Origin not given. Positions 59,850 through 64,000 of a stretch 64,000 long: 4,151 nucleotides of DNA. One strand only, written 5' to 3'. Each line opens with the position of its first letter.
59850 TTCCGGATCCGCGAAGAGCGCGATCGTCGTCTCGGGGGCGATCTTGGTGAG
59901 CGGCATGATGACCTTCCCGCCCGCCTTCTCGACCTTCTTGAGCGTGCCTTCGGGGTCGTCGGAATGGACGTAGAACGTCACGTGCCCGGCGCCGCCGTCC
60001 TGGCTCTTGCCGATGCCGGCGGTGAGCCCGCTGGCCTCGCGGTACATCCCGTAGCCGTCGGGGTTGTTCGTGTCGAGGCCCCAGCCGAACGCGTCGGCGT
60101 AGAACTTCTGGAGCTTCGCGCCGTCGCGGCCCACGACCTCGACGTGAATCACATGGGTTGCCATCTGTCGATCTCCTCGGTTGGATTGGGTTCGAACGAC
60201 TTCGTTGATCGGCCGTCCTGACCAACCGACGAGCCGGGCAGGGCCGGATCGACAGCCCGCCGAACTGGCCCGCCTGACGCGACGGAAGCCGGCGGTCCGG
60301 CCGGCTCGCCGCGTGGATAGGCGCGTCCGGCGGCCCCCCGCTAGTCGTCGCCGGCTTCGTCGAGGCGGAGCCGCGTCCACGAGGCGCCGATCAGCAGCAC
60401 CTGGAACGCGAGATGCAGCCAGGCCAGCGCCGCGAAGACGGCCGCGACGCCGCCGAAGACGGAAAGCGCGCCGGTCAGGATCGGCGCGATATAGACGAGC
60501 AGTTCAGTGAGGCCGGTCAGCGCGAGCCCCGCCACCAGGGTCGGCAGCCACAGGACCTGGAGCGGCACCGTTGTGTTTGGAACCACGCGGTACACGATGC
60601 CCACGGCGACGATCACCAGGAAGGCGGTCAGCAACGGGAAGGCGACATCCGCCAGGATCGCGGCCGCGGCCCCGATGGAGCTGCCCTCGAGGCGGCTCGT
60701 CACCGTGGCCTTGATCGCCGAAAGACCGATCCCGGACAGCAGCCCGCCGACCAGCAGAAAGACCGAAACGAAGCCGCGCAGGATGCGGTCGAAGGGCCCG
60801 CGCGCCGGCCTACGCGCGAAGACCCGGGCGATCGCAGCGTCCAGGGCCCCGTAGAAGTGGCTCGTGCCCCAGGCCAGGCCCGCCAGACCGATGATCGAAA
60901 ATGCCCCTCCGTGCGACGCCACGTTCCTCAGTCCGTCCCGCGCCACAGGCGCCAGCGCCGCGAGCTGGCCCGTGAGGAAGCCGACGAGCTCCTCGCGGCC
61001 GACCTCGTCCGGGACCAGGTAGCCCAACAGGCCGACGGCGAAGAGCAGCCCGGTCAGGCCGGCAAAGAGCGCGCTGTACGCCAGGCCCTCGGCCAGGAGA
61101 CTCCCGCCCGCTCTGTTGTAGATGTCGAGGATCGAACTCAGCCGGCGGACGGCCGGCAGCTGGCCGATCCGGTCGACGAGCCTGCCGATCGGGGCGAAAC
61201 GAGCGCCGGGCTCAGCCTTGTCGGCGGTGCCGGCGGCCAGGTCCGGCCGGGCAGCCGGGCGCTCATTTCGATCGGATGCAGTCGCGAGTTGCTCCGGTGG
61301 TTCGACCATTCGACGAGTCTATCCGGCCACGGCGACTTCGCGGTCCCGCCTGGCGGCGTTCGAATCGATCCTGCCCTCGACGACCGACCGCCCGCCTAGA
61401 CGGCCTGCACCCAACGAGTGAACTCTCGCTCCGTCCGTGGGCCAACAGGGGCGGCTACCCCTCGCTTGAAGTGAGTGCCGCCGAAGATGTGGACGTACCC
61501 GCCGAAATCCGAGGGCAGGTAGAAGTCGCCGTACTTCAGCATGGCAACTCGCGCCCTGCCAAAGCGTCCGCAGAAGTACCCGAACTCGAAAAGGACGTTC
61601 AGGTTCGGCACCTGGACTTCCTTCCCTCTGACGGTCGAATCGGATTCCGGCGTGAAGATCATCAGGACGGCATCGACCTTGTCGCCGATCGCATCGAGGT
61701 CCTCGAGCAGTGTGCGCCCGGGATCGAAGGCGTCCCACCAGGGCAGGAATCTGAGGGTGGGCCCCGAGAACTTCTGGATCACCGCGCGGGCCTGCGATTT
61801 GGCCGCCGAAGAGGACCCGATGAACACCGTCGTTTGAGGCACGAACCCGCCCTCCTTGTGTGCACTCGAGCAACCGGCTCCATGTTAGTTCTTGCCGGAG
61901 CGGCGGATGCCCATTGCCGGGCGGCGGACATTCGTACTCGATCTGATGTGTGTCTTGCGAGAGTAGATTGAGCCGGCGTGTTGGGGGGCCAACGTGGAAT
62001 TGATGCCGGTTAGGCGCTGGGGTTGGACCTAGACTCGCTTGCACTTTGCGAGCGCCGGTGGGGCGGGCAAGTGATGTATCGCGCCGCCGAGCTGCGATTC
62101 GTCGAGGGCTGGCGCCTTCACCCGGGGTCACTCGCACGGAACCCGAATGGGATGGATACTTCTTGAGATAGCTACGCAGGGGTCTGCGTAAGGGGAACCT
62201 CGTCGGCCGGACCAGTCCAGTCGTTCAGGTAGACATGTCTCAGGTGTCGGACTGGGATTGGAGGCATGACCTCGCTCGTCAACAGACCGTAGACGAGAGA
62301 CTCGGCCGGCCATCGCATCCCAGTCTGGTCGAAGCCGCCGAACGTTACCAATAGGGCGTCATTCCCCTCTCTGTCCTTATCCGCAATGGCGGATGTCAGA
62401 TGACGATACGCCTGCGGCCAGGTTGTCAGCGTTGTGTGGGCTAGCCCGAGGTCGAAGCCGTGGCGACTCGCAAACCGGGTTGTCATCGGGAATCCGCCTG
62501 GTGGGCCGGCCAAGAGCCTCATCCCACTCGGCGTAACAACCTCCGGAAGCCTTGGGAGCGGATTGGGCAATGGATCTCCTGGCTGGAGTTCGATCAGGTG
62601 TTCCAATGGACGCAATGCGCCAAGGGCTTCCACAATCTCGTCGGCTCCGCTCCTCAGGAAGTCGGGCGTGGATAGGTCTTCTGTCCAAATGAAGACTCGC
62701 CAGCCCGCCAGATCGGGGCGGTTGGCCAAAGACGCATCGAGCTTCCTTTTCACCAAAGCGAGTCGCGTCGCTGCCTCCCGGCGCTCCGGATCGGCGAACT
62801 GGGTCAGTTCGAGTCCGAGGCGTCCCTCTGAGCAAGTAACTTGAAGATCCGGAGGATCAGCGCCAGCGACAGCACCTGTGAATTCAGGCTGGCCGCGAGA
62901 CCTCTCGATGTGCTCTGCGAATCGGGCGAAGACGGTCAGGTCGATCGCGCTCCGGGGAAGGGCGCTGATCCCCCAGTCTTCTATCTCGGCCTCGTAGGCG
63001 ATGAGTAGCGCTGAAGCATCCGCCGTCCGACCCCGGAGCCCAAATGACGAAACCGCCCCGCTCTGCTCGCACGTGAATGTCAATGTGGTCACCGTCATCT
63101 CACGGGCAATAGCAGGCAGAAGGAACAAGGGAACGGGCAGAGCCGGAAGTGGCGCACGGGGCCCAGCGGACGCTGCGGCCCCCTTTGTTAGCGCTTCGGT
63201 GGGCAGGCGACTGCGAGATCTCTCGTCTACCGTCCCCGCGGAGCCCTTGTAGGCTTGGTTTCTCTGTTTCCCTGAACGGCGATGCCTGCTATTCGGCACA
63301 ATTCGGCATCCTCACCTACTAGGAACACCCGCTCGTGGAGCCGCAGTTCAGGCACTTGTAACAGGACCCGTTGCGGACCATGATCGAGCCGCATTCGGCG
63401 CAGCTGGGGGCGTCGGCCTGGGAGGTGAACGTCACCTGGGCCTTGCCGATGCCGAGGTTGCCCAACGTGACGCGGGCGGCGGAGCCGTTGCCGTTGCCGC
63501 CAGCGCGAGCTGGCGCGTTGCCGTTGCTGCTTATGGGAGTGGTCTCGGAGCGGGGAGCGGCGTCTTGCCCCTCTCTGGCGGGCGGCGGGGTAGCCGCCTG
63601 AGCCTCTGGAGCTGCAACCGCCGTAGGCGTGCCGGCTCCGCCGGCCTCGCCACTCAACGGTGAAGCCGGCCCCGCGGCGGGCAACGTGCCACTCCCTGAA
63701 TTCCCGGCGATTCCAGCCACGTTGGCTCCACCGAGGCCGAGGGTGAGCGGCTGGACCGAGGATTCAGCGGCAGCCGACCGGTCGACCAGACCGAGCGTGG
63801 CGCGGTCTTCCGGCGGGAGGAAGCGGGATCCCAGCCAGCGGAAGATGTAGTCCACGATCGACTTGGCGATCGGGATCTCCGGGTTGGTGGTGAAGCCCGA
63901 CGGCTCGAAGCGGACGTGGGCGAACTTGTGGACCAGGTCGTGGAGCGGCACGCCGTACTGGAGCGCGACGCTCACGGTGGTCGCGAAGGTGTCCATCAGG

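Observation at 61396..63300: Lower-GC islet with a stand-alone TIR-like protein and an unknown 308-aa partner (candidate defence module)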

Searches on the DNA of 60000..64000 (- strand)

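Call 27: search_rna_families(source=window, start=60000, end=64000, threshold=evalue, max_evalue=1)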
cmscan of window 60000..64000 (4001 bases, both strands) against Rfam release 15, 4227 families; matches with E-value up to 1: 0.
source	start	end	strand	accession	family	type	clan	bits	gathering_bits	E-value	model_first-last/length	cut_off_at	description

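Call 89: search_rna_families(sources=[L016, L022, L027, L030, L035, L039, L040, L062], threshold=gathering)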
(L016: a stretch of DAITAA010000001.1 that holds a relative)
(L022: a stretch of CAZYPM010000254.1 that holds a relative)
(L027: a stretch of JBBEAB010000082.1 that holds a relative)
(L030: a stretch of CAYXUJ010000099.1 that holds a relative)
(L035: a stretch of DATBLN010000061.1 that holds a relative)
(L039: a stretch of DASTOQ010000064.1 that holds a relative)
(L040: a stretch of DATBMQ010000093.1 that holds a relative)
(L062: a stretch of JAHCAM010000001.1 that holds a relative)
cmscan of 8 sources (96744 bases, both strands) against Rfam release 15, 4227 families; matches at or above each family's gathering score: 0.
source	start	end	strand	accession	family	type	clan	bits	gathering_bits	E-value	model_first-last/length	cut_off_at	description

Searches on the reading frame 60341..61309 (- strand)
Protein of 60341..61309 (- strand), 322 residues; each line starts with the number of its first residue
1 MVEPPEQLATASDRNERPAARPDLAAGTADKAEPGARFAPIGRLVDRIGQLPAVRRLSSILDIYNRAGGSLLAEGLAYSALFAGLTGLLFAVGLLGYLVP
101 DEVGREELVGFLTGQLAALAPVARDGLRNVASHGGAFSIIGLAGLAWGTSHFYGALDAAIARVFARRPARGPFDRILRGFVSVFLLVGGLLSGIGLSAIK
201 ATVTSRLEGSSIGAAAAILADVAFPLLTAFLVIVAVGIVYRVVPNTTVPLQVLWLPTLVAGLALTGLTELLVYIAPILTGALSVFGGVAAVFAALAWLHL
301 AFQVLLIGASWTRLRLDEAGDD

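Call 3: search_protein_families(library=pfam, proteins=[window:60341-61309:-], max_evalue=0.1)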
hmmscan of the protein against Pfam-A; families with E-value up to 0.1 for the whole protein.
window:60341-61309:- (322 aa): 2 families
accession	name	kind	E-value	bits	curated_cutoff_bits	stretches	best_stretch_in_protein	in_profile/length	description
PF03631.20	Virul_fac_BrkB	-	1.4e-26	94.1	33.7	1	67-313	3-253/259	Virulence factor BrkB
PF14093.11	DUF4271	-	0.061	13.6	29.7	0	143-304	10-176/206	Domain of unknown function (DUF4271)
